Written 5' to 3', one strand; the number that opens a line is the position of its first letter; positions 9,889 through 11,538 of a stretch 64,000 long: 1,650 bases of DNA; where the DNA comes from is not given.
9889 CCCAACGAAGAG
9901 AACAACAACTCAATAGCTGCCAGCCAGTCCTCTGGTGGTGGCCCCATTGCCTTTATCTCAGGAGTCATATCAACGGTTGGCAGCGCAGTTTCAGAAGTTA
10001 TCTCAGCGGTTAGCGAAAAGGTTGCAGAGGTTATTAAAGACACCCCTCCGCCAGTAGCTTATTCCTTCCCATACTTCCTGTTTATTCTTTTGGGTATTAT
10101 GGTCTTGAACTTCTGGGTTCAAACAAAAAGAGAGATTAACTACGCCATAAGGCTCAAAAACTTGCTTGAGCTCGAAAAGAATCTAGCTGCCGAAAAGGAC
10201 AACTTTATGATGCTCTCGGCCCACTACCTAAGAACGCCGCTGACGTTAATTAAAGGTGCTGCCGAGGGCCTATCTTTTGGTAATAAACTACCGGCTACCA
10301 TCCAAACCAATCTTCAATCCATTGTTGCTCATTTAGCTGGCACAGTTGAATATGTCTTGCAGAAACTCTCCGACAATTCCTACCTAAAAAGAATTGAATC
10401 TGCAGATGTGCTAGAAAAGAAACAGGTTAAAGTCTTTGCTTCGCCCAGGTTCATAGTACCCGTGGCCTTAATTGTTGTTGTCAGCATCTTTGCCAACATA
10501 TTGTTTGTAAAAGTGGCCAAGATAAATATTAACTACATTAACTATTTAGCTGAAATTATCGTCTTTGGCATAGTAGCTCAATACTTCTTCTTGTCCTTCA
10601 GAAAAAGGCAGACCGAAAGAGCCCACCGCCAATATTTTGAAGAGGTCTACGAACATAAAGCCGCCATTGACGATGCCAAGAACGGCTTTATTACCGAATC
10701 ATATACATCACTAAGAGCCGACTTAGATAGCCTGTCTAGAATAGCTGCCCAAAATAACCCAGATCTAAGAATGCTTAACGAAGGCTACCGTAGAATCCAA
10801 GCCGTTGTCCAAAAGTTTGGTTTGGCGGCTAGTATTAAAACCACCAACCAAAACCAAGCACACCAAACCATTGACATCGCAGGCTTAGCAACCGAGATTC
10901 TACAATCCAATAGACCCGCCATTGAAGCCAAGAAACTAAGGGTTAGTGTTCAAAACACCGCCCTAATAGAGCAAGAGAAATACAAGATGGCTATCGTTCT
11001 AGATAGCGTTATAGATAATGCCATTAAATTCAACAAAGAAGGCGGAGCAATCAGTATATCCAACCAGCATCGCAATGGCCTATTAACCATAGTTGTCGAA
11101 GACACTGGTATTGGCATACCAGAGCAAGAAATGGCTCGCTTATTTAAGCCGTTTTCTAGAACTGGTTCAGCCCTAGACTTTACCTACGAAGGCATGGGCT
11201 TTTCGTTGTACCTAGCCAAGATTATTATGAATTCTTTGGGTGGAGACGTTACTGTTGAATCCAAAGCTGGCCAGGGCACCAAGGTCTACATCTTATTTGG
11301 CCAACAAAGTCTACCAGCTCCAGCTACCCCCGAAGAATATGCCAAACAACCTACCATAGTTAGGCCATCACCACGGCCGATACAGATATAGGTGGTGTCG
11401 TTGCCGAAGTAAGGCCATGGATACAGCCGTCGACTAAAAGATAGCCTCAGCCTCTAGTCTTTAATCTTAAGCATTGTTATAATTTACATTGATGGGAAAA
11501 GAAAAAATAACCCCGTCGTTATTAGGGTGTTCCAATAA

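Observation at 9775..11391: Giant adhesin-like ectodomain covalently fused to a histidine kinase with a duplicated, split DHp region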

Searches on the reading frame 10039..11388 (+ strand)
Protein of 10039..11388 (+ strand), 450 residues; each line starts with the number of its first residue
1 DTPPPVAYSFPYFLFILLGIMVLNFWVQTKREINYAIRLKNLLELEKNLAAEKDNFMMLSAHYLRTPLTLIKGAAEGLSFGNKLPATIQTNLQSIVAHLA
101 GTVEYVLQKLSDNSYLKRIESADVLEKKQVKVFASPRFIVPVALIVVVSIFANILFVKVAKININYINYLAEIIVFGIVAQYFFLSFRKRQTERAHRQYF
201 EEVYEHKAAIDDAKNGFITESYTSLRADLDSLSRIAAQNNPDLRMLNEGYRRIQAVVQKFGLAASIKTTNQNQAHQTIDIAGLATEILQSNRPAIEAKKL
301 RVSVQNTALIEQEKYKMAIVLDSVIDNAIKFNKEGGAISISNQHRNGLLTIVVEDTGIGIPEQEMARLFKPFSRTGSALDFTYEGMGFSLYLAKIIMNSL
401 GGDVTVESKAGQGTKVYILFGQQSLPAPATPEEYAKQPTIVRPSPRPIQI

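Call 29: predict_structure(alignment_id=A2)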
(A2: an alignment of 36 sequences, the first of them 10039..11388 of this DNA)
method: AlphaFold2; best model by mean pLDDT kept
length: 450 residues; sequences in the alignment: 36
mean_pLDDT: 83.0   pTM: 0.67
mean pLDDT of the five models: 83.0, 82.5, 79.2, 79.0, 78.6
residues with pLDDT >= 90: 158; 70-90: 220; 50-70: 49; < 50: 23
segments of 3 or more residues with pLDDT < 50: 375-383, 423-426
pLDDT, mean of each block of 10 residues (from residue 1): 69 84 87 87 87 88 94 94 91 96 96 89 59 72 79 72 76 85 87 88 89 89 94 90 93 90 74 77 94 95 89 89 93 94 87 93 79 48 63 85 90 92 51 55 55
secondary structure, 60 per line:
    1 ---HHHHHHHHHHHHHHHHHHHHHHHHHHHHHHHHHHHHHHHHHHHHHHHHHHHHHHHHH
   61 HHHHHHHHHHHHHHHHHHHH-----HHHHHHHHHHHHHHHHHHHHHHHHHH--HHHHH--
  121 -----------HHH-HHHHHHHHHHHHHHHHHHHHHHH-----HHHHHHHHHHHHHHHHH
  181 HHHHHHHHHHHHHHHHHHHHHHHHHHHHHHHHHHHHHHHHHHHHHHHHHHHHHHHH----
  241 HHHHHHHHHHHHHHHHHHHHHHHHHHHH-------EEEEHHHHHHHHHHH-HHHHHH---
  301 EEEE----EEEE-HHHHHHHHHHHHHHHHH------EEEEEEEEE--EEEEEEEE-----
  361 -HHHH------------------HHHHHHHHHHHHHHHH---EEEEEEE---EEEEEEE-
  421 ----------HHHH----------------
elements in order: H4-80 H86-111 H114-118 H136-158 H164-236 H241-268 E276-279 H280-290 H292-297 E301-304 E309-312 H314-330 E337-345 E348-355 H362-365 H384-399 E403-409 E413-419 H431-434

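Call 35: fold_search(model_id=the predicted structure, library=pdb)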
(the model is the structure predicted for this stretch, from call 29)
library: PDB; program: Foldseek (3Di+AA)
matches with E <= 10: 573; with E <= 0.001: 346
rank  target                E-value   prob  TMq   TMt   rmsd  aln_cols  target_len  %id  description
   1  6rh7_A                1.2e-12  1.00  0.33  0.59   9.0       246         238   19  Revisiting pH-gated conformational switch. Complex HK853 mutant H260A -RR468 mutant D53A pH 7.5 (released 2020-02-19)
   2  6rh0_A                1.4e-12  1.00  0.34  0.61   6.2       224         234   18  Revisiting pH-gated conformational switch. Complex HK853-RR468 pH 5.5 (released 2020-02-19)
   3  6rh0_B                1.9e-12  1.00  0.34  0.61   9.2       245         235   17  Revisiting pH-gated conformational switch. Complex HK853-RR468 pH 5.5 (released 2020-02-19)
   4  6rh8_A                2.2e-12  1.00  0.34  0.60   6.2       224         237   18  Revisiting pH-gated conformational switch. Complex HK853 mutant H260A -RR468 mutant D53A pH 5.3 (released 2020-02-19)
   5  6rgz_A                2.4e-12  1.00  0.34  0.59   6.2       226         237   18  Revisiting pH-gated conformational switch. Complex HK853-RR468 pH 6.5 (released 2020-02-19)
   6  4q20_B                2.5e-12  1.00  0.35  0.65   6.3       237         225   17  Crystal structure of a C-terminal part of tyrosine kinase (DivL) from Caulobacter crescentus CB15 at 2.50 A resolution (released 2014-04-23)
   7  6rgy_A                2.6e-12  1.00  0.34  0.60   6.1       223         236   18  Revisiting pH-gated conformational switch. Complex HK853-RR468 pH 7.5 (released 2020-02-19)
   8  6rgy_B                2.6e-12  1.00  0.34  0.60   6.1       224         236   18  Revisiting pH-gated conformational switch. Complex HK853-RR468 pH 7.5 (released 2020-02-19)
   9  8g3a_D                2.6e-12  1.00  0.35  0.46  11.2       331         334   19  BceAB-S nucleotide free TM state 1 (released 2023-06-21)
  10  6rh7_B                3.0e-12  1.00  0.34  0.61   8.9       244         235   18  Revisiting pH-gated conformational switch. Complex HK853 mutant H260A -RR468 mutant D53A pH 7.5 (released 2020-02-19)
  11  4jav_B                3.3e-12  1.00  0.34  0.58   8.9       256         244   17  Structural basis of a rationally rewired protein-protein interface (HK853wt and RR468mutant V13P, L14I, I17M and N21V) (released 2013-09-04)
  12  4zki_A                3.5e-12  1.00  0.36  0.65   8.1       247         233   21  The crystal structure of Histidine Kinase YycG with ADP (released 2016-05-04)
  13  6rfv_B                3.8e-12  1.00  0.34  0.62   6.1       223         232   18  Revisiting pH-gated conformational switch. Complex HK853-RR468 pH 7 (released 2020-02-19)
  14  5uht_A                5.9e-12  1.00  0.33  0.59   7.1       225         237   19  Structure of the Thermotoga maritima HK853-BeF3-RR468 complex at pH 5.0 (released 2017-12-27)
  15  4jas_A                5.9e-12  1.00  0.34  0.60   9.1       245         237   18  Structural basis of a rationally rewired protein-protein interface (HK853mutant A268V, A271G, T275M, V294T and D297E a (released 2013-09-04)
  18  4q20_A                8.2e-12  1.00  0.34  0.62   7.7       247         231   16  Crystal structure of a C-terminal part of tyrosine kinase (DivL) from Caulobacter crescentus CB15 at 2.50 A resolution (released 2014-04-23)
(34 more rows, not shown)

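Call 51: find_homologous_proteins(query=A2, max_evalue=1e-30)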
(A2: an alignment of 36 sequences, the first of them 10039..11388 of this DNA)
Query A2 (36 sequences) (450 aa, profile of the alignment): 245 proteins with E <= 1e-30 among 8000 candidates; the best 120 are listed.
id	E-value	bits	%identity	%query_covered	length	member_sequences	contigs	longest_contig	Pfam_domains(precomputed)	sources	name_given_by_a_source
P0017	1.7e-215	736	34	92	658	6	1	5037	PF02518.32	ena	-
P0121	1.5e-213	729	35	93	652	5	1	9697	PF02518.32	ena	-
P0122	8.0e-213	727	34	92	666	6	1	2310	PF02518.32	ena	-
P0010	1.3e-212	726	34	94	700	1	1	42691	PF02518.32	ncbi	-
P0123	4.0e-199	682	33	92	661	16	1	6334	PF02518.32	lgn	-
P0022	2.0e-188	646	31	92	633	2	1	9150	PF02518.32,PF00512.32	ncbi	-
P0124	3.4e-168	579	30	93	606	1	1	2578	PF02518.32,PF00512.32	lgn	-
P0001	6.9e-162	559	54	93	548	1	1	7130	PF02518.32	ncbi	ncbi:MAG: HAMP domain-containing sensor histidine kinase, partial [Bacteriovoracaceae bacterium]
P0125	6.5e-151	522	36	96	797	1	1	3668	PF00801.27,PF02518.32,PF18911.7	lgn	-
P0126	3.0e-146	507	28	95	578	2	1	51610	PF02518.32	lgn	-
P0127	1.7e-142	494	35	94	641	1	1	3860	PF02518.32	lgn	-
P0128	7.1e-141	489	35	92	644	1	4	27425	PF02518.32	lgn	-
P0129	2.0e-140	488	41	93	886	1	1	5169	PF02518.32,PF17936.8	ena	-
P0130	2.2e-138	481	33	92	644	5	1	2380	PF02518.32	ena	-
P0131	2.5e-136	474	34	93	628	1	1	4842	PF02518.32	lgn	-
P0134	3.7e-120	421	34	93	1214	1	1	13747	PF25174.2,PF25172.2,PF24814.2,PF23381.2,PF24807.2,PF25175.2,PF02518.32,PF23414.2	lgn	-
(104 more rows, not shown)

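Call 58: find_related_loci(query=A2, collection=metagenome_contigs, flank=8000)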
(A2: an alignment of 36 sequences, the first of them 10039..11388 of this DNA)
Query A2 (450 aa) in metagenome_contigs; peptide patterns used: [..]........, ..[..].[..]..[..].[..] (x = any residue, [..] = any of these).
125 stretches matched a pattern; 106 encode a relative of the query (tblastn E <= 1e-3); the best 80 are kept; 80 distinct loci.
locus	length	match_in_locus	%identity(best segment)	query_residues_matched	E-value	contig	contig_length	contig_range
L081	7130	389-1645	54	2-421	3e-139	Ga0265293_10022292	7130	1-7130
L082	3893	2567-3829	38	2-420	5e-97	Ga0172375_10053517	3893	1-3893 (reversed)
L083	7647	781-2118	36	2-444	4e-85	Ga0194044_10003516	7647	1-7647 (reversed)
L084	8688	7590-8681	37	2-363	3e-65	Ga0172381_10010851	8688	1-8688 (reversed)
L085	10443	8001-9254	33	3-418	3e-64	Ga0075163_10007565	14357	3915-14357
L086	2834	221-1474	33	3-418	7e-65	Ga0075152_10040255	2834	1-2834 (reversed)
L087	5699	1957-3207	32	3-418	3e-59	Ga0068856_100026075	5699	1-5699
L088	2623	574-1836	31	3-420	2e-59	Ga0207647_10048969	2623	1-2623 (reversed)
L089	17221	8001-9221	30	3-409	5e-58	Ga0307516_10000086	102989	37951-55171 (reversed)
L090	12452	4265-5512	32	3-420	5e-57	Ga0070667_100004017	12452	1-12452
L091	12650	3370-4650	31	3-430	9e-56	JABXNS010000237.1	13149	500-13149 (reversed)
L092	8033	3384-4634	29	3-416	8e-55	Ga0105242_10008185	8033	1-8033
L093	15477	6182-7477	29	3-437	3e-54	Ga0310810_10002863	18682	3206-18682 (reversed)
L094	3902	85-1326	31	3-418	1e-54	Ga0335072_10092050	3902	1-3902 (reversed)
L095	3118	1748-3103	30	3-447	4e-54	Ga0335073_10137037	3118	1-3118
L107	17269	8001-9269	29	3-428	2e-48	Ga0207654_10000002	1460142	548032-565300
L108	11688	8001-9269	29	10-427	7e-48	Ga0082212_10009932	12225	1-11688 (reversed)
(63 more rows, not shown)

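Call 63: search_protein_representatives(alignment_id=A2)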
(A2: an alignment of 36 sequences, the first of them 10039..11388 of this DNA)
Query: 36 sequences, 620 profile positions. Proteins with E-value up to 0.001 (for the whole library): 1428949; up to 1e-10: 940277; up to 1e-30: 21326. The best 150 are listed.
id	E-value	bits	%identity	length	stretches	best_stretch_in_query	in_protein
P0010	4.2e-213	726.0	-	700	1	6-617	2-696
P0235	1.1e-207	708.1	-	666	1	5-619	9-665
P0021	1.4e-199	681.3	-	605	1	7-616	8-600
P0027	1.9e-199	681.0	-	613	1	5-616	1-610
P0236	2.3e-199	680.6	-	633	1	9-617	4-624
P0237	7.5e-199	679.0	-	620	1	8-616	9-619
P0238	3.1e-191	653.8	-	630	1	9-615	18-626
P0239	1.3e-186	638.6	-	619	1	12-617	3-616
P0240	1.2e-185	635.4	-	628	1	9-615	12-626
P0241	1.2e-185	635.4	-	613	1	2-617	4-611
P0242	7.8e-185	632.7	-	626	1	8-617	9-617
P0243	9.9e-185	632.3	-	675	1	7-617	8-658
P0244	1.7e-184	631.6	-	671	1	8-616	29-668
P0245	2.1e-183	627.9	-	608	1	9-613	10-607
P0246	4.4e-183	626.9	-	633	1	16-617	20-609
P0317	4.0e-152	524.6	-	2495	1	22-617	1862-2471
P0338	3.5e-140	485.2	-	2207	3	79-615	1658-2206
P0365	5.3e-129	448.3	-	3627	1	59-614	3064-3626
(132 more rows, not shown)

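Call 77: search_protein_families(library=pfam, proteins=[P0365, P0317, P0338, P0134], max_evalue=0.0001)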
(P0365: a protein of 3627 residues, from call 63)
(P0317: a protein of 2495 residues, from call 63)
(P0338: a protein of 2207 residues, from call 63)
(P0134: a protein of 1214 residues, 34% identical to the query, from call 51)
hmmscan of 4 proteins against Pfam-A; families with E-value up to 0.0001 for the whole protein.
P0365 (3627 aa): 1 family
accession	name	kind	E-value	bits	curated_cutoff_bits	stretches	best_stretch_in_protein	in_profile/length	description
PF02518.31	HATPase_c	-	4.2e-16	59.8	26.4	1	3524-3626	3-107/111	Histidine kinase-, DNA gyrase B-, and HSP90-like ATPase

P0317 (2495 aa): 1 family
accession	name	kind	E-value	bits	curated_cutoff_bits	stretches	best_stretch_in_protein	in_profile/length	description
PF02518.31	HATPase_c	-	6.3e-19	68.9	26.4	1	2361-2467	2-106/111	Histidine kinase-, DNA gyrase B-, and HSP90-like ATPase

P0338 (2207 aa): 9 families
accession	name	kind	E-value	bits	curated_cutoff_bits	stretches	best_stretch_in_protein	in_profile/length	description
PF24681.1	Kelch_KLHDC2_KLHL20_DRC7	-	5.7e-105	349.9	50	5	558-771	9-221/221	KLHDC2/KLHL20/DRC7 Kelch-repeats domain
PF24981.1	Beta-prop_ATRN-LZTR1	-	1.8e-87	293.7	50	5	520-773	19-281/289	Attractin/LZTR1 beta-propeller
PF02518.31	HATPase_c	-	3.2e-20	73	26.4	1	2103-2206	7-108/111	Histidine kinase-, DNA gyrase B-, and HSP90-like ATPase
PF13415.12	Kelch_3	-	9.3e-20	70.7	22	0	345-391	1-46/48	Galactose oxidase, central domain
PF01344.31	Kelch_1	-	2.4e-16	59.3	20.1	0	558-591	12-45/46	Kelch motif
PF17957.7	Big_7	-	9.1e-16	58.7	24.1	0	1557-1613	1-60/70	Bacterial Ig domain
PF07646.21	Kelch_2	-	1.4e-09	37.9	21.3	0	242-271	13-44/48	Kelch motif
PF13418.12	Kelch_4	-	5.9e-06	26.6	21.6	0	540-591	2-47/49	Galactose oxidase, central domain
PF13964.12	Kelch_6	-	6.7e-05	23.2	25.3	0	562-594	16-49/50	Kelch motif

P0134 (1214 aa): 7 families
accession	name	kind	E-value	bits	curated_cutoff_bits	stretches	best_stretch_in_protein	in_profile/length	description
PF02518.31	HATPase_c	-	1.2e-18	68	26.4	1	1106-1214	2-108/111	Histidine kinase-, DNA gyrase B-, and HSP90-like ATPase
PF25174.1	Beta-prop_THOC3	-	5.8e-15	55.5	305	3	166-330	24-190/272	THOC3 beta-propeller domain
PF23414.1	Beta-prop_EML_2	-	3.4e-09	36.9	90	0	233-335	4-105/266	Echinoderm microtubule-associated protein second beta-propeller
PF24814.1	WD40_Prp19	-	5.4e-09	35.9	320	1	123-340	29-249/281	Prp19 WD40 domain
PF24807.1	WD40_CDC20-Fz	-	6.6e-08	32.6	200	0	166-254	202-292/292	CDC20/Fizzy WD40 domain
PF25172.1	Beta-prop_WDR3_2nd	-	5.2e-06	26.3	140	0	233-331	5-100/293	WDR3 second beta-propeller domain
PF24817.1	WD40_WDHD1_1st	-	4e-05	23.4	109.9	0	158-227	100-167/291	WDHD1 first WD40 domain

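Call 86: search_protein_families(library=pfam, proteins=[L108:644-1717:+, L107:5525-6202:-], max_evalue=0.001)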
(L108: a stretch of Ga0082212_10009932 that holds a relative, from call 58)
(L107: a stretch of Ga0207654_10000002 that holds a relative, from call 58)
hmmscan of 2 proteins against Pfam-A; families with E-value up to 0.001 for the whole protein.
L108:644-1717:+ (357 aa): 1 family
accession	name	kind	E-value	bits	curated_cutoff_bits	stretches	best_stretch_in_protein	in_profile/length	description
PF00072.30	Response_reg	-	1.6e-23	83.4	30.2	1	8-117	1-107/111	Response regulator receiver domain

L107:5525-6202:- (225 aa): 2 families
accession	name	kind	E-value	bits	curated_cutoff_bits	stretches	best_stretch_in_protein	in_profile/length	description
PF00072.30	Response_reg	-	3e-26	92.2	30.2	1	6-113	2-110/111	Response regulator receiver domain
PF00486.34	Trans_reg_C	-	2.9e-23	82.2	26.2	1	147-221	1-76/77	Transcriptional regulatory protein, C terminal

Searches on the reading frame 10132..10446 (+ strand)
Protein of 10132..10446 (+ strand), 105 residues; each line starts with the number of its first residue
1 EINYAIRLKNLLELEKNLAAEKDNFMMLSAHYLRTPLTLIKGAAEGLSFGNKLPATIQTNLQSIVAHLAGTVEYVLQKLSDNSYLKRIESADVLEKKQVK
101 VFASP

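Call 36: search_solved_structures(query=A4, max_evalue=1, show_alignments=2)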
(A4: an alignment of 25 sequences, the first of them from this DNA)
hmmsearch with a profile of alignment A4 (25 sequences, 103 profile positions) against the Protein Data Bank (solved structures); distinct sequences matched with E-value up to 1: 62 (the best 60 are shown).
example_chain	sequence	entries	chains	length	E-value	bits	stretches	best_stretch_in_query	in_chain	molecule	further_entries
4jas_A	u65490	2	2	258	3.8e-08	36.6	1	10-83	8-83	Histidine kinase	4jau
4biw_A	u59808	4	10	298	2.2e-07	34.1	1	15-89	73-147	SENSOR PROTEIN CPXA | Sensor histidine kinase CpxA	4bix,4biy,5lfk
4biu_A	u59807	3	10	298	2.3e-07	34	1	15-89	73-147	SENSOR PROTEIN CPXA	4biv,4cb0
5uht_A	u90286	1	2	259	1.3e-06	31.6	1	10-78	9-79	Sensor histidine kinase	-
2c2a_A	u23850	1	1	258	1.3e-06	31.6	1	10-78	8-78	SENSOR HISTIDINE KINASE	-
3dge_A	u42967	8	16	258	1.4e-06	31.5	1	10-78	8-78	Sensor protein | Histidine kinase | Sensor histidine kinase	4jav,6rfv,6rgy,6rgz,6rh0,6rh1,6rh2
3zrw_A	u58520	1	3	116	5.5e-06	29.6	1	6-76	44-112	AF1503 PROTEIN, OSMOLARITY SENSOR PROTEIN ENVZ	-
6paj_A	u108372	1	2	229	7.2e-06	29.2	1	18-83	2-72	Sensor protein SrrB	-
4q20_A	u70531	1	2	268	7.2e-06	29.2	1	11-81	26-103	Sensor protein DivL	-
3zrv_A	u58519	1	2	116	9.6e-06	28.8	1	6-76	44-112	HAMP, OSMOLARITY SENSOR PROTEIN ENVZ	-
2lfr_A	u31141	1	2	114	1e-05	28.7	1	6-76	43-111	HAMP domain-containing protein, Osmolarity sensor protein EnzV chimera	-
2lfs_A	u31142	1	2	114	1.1e-05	28.6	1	6-76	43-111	HAMP domain-containing protein, Osmolarity sensor protein EnzV chimera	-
3zrx_A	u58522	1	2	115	1.1e-05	28.6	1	6-76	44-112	AF1503 PROTEIN, OSMOLARITY SENSOR PROTEIN ENVZ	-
4cti_A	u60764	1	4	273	1.9e-05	27.9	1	6-83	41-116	OSMOLARITY SENSOR PROTEIN ENVZ, AF1503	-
5b1n_A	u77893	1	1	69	2.1e-05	27.8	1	16-76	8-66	Osmolarity sensor protein EnvZ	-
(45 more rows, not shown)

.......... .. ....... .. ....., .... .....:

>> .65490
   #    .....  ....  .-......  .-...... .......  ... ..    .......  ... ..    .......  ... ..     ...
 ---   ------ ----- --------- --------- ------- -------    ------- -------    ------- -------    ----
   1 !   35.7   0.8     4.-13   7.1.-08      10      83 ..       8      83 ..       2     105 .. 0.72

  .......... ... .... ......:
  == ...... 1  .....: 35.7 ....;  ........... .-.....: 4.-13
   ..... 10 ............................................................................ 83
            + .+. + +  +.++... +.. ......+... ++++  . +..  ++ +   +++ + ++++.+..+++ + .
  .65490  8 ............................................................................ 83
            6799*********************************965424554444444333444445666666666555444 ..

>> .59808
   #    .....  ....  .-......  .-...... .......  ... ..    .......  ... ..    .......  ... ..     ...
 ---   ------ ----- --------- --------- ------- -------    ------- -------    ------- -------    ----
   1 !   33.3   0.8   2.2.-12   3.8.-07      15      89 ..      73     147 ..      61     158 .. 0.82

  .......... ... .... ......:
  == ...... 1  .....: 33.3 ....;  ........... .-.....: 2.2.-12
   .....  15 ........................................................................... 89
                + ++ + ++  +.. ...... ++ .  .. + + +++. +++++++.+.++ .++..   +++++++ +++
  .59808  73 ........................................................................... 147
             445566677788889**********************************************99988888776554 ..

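Call 37: search_protein_families(library=pfam, alignment_id=A4, max_evalue=1)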
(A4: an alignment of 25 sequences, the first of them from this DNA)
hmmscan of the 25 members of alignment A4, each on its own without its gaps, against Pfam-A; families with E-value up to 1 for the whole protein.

A. member 1, seq(105 aa): 1 family
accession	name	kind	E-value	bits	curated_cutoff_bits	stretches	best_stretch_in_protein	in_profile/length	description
PF00512.31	HisKA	-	8.8e-05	22.9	26.9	1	29-66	9-45/66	His Kinase A (phospho-acceptor) domain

B. families by the number of members that match (of 25 scanned): 29 families (the first 25 are shown)
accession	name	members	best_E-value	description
PF00512.31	HisKA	24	5.2e-08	His Kinase A (phospho-acceptor) domain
PF02744.22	GalP_UDP_tr_C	2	0.02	Galactose-1-phosphate uridyl transferase, C-terminal domain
PF02866.23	Ldh_1_C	2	0.038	lactate/malate dehydrogenase, alpha/beta C-terminal domain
PF06103.16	DUF948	2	0.043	Bacterial protein of unknown function (DUF948)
PF20651.3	EXOC6_Sec15_N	1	0.0033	Exocyst complex component EXOC6/Sec15, N-terminal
PF21835.1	YIEGIA_cap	1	0.01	Capping complex subunit for YIEGIA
PF21128.4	MCM4_WHD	1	0.011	MCM4, winged helix domain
PF10475.15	Vps54_N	1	0.016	Vacuolar-sorting protein 54, of GARP complex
PF03321.19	GH3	1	0.018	GH3 family N-terminal domain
PF05508.16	Ran-binding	1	0.032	RanGTP-binding protein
PF06008.19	Laminin_I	1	0.034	Laminin Domain I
PF07293.16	DUF1450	1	0.047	Protein of unknown function (DUF1450)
PF03127.19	GAT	1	0.068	GAT domain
PF18835.7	Beta_helix_2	1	0.072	Beta helix repeat of Inulin fructotransferase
PF05099.18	TerB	1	0.09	Tellurite resistance protein TerB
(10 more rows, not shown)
